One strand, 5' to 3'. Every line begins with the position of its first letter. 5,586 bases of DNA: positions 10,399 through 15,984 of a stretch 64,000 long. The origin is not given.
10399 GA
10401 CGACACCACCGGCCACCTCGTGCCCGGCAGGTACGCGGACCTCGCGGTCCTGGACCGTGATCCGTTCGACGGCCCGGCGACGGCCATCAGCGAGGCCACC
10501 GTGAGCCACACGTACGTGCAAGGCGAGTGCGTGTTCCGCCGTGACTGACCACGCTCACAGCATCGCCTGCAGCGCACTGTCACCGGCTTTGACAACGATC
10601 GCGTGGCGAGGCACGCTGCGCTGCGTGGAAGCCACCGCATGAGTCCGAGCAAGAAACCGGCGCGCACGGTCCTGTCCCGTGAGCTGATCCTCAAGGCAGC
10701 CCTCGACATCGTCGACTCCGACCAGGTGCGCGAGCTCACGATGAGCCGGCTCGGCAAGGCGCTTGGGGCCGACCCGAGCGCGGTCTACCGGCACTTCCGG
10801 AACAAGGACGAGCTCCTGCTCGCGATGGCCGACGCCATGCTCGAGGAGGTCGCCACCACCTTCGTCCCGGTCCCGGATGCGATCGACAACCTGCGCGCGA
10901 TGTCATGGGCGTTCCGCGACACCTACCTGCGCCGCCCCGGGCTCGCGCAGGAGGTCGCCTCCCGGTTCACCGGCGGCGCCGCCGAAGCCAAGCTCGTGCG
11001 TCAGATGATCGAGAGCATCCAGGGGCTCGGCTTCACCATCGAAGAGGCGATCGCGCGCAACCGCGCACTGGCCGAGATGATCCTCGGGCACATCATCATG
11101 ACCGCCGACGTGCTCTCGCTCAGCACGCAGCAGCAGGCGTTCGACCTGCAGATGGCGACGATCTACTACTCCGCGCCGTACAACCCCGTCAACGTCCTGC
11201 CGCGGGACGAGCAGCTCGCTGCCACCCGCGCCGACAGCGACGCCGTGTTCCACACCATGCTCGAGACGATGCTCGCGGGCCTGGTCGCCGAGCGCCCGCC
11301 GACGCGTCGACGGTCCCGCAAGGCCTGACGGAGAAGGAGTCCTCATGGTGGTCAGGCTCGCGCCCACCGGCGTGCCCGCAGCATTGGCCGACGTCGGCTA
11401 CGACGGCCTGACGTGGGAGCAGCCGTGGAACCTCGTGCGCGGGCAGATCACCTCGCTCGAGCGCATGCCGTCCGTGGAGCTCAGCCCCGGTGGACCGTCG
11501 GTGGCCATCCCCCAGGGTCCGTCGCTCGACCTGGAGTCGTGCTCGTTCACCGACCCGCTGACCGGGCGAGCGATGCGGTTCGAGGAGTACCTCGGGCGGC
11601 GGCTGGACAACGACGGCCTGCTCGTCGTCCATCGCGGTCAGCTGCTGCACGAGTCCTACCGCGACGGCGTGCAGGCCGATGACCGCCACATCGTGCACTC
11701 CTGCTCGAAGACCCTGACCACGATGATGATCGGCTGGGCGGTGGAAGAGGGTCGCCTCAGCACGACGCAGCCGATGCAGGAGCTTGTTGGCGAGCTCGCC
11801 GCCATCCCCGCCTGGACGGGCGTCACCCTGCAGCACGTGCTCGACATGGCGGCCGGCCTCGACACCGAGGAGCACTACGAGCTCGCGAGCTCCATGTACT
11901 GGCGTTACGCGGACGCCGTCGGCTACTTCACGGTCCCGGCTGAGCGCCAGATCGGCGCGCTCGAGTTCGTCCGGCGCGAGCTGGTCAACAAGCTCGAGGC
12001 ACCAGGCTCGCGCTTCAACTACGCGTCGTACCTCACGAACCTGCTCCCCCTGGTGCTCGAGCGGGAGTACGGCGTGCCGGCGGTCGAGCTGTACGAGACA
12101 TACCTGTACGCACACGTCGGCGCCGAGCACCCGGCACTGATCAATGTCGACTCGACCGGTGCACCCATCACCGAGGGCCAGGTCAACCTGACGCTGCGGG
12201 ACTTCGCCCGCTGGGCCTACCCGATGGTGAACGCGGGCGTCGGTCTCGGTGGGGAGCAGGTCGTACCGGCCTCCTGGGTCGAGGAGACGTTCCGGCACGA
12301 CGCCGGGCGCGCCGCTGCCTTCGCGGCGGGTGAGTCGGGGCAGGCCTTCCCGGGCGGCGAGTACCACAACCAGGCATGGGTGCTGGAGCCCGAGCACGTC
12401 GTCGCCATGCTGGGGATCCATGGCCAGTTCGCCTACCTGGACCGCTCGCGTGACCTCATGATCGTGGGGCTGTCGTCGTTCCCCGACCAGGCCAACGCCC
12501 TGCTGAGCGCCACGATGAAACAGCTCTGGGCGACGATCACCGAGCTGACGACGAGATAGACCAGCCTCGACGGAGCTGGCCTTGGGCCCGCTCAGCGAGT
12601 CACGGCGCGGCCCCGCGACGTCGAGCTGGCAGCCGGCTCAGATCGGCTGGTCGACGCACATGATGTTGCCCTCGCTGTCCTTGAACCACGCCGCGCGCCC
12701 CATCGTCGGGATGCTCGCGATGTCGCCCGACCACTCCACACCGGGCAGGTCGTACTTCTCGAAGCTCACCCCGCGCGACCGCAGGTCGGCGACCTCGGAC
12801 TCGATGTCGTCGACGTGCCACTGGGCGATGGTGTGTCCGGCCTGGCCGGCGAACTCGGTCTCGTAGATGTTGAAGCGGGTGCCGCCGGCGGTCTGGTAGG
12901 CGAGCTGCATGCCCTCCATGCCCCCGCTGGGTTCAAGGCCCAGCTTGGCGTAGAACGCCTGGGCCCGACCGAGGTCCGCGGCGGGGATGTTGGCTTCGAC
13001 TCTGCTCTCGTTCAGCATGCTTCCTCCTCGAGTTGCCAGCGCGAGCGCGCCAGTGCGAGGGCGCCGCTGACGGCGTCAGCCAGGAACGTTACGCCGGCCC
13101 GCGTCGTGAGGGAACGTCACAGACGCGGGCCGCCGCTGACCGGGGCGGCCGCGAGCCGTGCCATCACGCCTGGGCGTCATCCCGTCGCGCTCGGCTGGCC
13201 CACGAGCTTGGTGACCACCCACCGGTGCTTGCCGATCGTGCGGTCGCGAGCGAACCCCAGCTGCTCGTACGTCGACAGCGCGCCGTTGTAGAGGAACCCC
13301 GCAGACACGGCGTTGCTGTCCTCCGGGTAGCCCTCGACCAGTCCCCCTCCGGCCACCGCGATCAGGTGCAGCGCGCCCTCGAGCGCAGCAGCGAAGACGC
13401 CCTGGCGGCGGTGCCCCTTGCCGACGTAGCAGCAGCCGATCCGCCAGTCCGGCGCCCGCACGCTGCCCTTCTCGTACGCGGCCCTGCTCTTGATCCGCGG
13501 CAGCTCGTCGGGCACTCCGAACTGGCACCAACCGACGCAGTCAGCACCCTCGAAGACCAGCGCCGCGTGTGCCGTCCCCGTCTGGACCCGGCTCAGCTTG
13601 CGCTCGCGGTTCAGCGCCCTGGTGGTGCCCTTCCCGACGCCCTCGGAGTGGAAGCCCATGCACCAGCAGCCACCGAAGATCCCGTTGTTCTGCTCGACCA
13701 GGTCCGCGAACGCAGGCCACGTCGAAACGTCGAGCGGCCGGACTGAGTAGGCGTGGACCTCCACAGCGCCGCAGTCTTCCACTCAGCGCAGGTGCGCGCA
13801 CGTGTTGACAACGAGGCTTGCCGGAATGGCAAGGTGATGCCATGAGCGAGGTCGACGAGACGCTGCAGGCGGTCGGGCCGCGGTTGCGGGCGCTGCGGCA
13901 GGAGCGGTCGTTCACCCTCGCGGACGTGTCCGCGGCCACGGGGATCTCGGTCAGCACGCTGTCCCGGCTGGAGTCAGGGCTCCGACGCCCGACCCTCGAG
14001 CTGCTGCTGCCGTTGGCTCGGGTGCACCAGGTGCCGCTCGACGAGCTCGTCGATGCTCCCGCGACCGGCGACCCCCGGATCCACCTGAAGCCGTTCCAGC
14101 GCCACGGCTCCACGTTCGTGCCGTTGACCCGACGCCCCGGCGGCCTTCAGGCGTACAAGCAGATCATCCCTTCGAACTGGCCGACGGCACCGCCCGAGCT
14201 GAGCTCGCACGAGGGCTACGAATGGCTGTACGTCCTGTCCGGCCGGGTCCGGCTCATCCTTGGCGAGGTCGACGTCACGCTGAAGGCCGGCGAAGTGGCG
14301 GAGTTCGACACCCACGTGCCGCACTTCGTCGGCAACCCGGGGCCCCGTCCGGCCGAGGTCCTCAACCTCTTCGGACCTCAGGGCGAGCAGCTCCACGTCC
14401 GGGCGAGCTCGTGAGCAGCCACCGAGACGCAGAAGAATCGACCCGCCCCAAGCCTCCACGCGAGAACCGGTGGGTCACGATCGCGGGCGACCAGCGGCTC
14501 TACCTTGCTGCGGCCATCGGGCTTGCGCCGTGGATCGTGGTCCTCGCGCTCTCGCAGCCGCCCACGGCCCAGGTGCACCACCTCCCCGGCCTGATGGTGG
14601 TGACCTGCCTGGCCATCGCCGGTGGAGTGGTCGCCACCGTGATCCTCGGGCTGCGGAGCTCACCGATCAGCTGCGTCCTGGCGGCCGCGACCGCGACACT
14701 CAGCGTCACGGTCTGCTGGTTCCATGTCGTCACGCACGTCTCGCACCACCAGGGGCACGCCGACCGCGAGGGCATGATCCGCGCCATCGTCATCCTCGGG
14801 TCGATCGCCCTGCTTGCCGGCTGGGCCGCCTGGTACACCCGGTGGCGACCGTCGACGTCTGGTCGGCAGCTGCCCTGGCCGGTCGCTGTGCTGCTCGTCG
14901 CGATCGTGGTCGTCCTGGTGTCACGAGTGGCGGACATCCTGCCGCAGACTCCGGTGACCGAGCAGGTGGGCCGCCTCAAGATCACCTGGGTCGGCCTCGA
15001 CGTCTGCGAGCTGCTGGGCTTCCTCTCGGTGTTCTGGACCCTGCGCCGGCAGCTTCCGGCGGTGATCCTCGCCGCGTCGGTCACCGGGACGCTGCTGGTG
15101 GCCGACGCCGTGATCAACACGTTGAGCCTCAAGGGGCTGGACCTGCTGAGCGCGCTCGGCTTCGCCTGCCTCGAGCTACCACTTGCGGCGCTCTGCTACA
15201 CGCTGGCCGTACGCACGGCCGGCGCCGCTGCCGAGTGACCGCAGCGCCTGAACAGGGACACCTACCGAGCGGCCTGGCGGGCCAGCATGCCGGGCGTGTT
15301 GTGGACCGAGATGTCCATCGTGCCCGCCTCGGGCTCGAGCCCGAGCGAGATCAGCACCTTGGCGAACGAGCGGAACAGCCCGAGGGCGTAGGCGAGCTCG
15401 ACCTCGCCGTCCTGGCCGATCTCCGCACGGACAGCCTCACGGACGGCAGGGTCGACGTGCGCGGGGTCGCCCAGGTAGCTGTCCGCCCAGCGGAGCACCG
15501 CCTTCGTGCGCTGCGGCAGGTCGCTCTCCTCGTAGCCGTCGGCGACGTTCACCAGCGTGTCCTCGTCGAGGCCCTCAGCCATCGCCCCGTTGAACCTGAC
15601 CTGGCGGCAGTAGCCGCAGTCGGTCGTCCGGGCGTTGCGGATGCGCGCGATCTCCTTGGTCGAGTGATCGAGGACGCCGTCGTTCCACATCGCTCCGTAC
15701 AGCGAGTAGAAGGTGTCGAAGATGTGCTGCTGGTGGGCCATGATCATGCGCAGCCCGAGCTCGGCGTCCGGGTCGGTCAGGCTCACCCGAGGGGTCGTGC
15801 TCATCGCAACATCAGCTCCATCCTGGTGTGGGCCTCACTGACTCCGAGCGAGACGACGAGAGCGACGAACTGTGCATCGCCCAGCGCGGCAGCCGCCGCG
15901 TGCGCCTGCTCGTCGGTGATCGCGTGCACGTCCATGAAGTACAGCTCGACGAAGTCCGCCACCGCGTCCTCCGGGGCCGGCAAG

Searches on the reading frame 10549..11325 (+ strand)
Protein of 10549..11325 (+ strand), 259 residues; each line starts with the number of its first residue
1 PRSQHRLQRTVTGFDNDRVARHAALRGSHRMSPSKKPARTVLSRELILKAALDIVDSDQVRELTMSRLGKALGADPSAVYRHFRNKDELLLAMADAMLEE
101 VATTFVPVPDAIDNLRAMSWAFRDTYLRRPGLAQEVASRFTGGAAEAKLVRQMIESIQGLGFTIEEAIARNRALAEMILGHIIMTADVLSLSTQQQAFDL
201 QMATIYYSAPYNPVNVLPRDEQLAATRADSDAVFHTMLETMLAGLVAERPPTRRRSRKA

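Call 37: search_protein_families(library=pfam, proteins=[window:10549-11325:+], max_evalue=0.001)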
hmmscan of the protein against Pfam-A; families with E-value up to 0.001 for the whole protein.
window:10549-11325:+ (259 aa): 2 families
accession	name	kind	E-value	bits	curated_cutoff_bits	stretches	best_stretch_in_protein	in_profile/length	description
PF00440.29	TetR_N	-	2.5e-09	37.2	24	1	47-93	1-47/47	Bacterial regulatory proteins, tetR family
PF02909.22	TetR_C_1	-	5.3e-08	33.3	21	1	112-247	10-144/146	Tetracyclin repressor-like, C-terminal domain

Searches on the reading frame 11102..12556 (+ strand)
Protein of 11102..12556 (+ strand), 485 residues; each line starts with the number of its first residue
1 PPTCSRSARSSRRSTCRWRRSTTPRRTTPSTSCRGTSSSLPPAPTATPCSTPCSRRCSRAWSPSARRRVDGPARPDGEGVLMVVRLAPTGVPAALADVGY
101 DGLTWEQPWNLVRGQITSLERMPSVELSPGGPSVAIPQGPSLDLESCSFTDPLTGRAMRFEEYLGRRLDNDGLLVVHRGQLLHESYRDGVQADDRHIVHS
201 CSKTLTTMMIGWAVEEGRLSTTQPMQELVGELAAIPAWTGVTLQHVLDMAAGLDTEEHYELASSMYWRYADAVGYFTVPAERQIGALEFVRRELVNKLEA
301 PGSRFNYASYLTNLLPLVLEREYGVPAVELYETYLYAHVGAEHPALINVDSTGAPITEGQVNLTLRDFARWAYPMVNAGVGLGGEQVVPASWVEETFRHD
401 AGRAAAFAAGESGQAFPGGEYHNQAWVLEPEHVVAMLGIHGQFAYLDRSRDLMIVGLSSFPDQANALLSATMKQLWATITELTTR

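Call 37: search_protein_families(library=pfam, proteins=[window:11102-12556:+], max_evalue=0.001)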
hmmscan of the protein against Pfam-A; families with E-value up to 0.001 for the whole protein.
window:11102-12556:+ (485 aa): 1 family
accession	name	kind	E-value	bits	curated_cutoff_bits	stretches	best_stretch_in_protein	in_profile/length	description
PF00144.29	Beta-lactamase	-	4.3e-21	75.9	27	1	171-460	17-310/329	Beta-lactamase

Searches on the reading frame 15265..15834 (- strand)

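Call 19: search_protein_families(library=pfam, proteins=[window:15265-15834:-], max_evalue=0.001)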
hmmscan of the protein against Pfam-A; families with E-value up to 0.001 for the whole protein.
window:15265-15834:- (190 aa): 1 family
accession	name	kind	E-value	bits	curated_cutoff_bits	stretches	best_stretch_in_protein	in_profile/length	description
PF02627.25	CMD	-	4.6e-09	36.6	23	1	42-117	7-82/84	Carboxymuconolactone decarboxylase family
